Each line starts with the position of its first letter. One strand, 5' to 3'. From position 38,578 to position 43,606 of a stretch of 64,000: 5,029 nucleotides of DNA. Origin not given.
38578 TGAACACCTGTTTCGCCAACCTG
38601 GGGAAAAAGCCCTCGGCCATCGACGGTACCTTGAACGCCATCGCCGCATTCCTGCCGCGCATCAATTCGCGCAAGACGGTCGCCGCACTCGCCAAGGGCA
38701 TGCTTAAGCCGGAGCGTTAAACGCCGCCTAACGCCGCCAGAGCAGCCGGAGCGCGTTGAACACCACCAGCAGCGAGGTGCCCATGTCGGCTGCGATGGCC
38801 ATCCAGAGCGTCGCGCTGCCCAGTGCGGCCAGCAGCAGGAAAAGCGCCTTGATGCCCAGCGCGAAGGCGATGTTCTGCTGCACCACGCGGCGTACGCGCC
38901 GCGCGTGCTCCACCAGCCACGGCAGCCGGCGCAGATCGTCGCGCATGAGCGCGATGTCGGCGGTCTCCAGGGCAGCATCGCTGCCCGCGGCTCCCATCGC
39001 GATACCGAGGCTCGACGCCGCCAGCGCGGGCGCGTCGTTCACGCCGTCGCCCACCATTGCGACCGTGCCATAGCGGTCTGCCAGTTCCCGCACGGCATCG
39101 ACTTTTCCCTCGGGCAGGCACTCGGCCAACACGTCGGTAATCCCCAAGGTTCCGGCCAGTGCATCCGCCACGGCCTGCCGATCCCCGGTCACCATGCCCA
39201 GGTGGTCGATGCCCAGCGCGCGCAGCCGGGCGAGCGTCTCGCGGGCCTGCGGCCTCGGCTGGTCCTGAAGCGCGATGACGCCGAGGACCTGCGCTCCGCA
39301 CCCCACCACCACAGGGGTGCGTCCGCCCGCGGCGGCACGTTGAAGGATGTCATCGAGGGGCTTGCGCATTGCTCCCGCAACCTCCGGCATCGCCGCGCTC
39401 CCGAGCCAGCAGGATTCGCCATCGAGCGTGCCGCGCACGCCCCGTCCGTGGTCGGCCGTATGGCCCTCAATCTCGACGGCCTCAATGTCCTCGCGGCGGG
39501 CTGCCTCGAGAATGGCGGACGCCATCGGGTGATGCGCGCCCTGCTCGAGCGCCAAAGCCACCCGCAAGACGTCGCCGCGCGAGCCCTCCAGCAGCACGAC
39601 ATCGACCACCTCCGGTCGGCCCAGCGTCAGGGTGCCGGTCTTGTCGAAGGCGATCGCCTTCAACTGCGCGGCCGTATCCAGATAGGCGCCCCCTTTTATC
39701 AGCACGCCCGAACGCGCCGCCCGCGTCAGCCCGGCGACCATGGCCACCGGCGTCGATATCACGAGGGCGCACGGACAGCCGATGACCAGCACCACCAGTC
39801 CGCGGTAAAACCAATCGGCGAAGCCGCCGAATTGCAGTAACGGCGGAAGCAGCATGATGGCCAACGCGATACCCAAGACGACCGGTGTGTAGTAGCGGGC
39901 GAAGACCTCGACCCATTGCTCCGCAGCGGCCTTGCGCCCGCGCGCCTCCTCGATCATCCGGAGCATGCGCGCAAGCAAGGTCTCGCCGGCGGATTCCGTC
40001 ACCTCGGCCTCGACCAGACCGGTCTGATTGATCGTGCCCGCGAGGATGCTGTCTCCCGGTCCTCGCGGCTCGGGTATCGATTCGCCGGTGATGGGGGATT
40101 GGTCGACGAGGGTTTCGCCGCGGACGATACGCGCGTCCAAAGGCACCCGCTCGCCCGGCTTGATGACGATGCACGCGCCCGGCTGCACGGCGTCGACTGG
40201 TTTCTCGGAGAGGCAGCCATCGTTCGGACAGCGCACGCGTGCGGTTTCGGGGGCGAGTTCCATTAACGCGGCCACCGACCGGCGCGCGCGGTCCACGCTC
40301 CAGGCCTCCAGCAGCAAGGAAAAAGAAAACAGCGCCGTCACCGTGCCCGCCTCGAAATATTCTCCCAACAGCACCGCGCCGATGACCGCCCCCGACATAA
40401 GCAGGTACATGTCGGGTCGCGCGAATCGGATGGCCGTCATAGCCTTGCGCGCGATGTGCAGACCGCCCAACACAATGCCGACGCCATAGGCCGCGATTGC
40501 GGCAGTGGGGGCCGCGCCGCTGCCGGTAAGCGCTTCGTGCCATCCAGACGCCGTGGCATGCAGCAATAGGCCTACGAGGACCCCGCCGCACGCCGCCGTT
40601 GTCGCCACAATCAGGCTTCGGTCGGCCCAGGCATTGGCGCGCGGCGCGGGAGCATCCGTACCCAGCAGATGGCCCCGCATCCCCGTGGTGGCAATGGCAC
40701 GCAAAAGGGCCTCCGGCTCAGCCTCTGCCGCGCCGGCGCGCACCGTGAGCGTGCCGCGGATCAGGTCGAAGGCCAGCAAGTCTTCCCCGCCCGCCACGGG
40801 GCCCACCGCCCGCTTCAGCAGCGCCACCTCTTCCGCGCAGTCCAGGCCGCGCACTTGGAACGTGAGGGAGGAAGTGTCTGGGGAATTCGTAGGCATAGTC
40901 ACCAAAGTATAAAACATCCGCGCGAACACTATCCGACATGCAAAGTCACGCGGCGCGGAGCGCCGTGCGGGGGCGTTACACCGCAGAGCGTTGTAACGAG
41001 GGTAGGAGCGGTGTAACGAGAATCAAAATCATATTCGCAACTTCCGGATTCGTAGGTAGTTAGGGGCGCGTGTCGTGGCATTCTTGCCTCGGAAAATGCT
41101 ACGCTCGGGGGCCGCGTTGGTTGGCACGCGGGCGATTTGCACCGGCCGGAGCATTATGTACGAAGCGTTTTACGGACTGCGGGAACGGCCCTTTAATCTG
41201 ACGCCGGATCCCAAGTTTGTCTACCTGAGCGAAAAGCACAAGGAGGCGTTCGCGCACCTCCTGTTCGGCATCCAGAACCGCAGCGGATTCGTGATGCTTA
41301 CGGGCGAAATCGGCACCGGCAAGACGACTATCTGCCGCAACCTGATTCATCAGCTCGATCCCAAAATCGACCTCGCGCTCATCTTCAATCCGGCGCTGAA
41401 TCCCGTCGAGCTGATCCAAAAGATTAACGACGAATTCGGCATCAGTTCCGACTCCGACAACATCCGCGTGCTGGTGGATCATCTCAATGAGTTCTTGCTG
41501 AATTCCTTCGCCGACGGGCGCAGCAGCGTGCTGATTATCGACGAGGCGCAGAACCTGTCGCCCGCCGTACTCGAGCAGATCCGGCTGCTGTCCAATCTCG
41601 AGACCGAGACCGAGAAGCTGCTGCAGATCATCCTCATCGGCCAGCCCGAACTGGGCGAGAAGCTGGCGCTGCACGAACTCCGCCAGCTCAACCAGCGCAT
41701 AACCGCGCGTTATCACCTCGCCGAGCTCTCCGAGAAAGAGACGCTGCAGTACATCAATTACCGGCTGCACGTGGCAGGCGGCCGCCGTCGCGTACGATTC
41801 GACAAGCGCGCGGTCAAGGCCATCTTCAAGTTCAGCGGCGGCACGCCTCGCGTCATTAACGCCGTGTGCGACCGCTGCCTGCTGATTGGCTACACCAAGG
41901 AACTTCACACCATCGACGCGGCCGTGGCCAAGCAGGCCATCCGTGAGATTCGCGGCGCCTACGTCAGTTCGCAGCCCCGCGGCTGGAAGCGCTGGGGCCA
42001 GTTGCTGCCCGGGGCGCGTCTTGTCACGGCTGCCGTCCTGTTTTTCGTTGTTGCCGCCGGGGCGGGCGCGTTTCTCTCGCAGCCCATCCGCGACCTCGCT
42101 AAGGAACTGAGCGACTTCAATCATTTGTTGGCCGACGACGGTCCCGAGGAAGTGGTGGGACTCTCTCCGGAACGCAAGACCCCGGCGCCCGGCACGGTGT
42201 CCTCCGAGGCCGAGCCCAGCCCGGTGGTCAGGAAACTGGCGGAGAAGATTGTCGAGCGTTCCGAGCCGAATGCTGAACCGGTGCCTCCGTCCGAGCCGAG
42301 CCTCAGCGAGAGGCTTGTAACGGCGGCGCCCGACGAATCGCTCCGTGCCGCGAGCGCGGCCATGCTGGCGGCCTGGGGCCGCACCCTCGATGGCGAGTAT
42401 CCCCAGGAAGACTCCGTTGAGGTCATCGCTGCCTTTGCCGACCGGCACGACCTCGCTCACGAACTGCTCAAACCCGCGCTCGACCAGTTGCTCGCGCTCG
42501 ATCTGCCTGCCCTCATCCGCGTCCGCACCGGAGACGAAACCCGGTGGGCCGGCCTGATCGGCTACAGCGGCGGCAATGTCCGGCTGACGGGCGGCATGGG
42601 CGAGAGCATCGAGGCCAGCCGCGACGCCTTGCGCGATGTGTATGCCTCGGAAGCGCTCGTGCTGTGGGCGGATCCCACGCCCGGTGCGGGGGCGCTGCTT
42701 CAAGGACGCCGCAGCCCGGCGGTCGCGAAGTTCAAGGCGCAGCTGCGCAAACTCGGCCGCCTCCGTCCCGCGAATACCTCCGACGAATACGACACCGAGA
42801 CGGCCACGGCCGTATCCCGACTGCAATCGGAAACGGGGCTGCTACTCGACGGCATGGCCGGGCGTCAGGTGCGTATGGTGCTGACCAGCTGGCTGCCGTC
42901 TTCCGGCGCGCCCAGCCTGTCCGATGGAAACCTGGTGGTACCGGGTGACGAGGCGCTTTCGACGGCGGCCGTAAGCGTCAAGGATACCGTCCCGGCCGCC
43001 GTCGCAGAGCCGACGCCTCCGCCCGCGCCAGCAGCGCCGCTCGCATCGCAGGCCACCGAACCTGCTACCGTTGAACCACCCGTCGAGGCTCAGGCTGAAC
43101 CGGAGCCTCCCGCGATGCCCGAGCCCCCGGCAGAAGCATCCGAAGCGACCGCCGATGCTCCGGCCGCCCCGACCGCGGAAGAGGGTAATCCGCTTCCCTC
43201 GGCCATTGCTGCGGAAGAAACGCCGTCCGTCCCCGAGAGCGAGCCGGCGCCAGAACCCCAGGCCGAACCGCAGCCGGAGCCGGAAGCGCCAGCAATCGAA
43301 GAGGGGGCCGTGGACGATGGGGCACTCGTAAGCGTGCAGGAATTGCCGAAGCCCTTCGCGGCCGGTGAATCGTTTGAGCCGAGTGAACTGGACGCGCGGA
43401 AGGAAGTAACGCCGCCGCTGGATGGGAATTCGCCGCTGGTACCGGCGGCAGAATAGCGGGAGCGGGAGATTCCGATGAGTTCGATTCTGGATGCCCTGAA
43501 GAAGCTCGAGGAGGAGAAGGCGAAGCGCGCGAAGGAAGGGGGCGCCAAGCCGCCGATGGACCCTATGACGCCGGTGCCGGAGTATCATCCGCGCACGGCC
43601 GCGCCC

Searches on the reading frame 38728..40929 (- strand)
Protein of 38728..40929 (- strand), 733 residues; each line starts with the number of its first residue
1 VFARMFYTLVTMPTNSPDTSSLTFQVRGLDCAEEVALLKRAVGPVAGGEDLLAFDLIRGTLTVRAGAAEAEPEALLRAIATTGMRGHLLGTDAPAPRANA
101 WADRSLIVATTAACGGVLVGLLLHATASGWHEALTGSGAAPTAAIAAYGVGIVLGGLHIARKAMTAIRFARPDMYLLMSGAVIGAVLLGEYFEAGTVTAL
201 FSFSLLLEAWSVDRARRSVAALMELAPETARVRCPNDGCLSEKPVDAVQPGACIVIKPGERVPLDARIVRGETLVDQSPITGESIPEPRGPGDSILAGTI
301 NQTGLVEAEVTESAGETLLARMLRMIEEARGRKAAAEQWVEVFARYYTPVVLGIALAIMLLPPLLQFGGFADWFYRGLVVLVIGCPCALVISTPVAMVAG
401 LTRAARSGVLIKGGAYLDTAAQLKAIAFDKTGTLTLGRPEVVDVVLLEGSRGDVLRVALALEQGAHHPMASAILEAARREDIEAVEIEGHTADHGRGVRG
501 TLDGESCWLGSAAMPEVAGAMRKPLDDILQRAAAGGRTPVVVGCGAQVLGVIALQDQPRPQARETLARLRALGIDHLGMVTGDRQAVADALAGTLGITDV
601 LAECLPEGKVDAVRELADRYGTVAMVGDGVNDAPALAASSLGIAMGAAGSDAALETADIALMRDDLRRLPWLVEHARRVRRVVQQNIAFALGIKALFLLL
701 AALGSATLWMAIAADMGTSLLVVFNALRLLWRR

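Call 66: search_protein_families(library=pfam, proteins=[window:38728-40929:-], max_evalue=0.001)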
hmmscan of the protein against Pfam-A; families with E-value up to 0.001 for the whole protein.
window:38728-40929:- (733 aa): 3 families
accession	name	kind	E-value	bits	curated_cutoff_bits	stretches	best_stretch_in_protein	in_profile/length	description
PF00122.25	E1-E2_ATPase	-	5.9e-49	166.5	28.1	1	224-406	1-180/181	E1-E2 ATPase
PF00702.32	Hydrolase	-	3.9e-34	119.2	26.4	1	424-638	2-189/191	haloacid dehalogenase-like hydrolase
PF12710.13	HAD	-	0.00015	22.7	27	1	558-636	86-188/189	haloacid dehalogenase-like hydrolase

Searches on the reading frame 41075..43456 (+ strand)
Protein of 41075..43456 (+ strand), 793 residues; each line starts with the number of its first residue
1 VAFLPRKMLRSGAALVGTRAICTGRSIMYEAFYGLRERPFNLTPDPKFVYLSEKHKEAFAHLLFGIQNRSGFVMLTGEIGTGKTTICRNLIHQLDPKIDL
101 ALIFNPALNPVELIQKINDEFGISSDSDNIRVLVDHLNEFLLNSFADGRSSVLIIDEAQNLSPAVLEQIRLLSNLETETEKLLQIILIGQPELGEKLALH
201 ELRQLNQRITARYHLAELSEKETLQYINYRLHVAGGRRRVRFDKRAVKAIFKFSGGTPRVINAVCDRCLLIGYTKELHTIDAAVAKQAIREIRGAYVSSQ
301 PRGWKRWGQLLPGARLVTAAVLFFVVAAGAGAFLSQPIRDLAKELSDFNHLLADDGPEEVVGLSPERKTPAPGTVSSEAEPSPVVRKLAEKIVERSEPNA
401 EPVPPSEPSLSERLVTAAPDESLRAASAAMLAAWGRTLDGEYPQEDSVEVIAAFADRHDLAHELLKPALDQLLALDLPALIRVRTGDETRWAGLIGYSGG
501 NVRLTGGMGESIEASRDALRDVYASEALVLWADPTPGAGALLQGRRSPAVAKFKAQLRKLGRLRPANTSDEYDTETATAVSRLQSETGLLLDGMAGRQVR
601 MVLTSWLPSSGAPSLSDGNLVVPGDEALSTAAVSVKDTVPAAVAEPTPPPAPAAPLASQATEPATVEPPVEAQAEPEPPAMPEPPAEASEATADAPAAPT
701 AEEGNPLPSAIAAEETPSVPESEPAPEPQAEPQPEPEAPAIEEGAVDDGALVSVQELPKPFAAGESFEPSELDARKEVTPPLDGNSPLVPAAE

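Call 66: search_protein_families(library=pfam, proteins=[window:41075-43456:+], max_evalue=0.001)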
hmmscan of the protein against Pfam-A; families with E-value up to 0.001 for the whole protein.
window:41075-43456:+ (793 aa): 7 families
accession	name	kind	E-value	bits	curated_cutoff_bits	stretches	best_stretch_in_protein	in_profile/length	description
PF13401.12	AAA_22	-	5.1e-27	95.2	27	1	69-196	4-129/130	AAA domain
PF13191.12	AAA_16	-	1.7e-10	42.1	32.6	1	54-179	7-162/167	AAA ATPase domain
PF01471.23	PG_binding_1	-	4.9e-07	30.3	23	1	547-601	2-55/57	Putative peptidoglycan binding domain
PF00004.35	AAA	-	2.2e-05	25.4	21.2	1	73-188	1-105/131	ATPase family associated with various cellular activities (AAA)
PF07728.20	AAA_5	-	6.1e-05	23.5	22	1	73-179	2-97/139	AAA domain (dynein-related subfamily)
PF02367.23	TsaE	-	0.00053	20.4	26.6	0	53-95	4-46/128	Threonylcarbamoyl adenosine biosynthesis protein TsaE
PF13604.12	AAA_30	-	0.00053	20.2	27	0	67-191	15-125/191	AAA domain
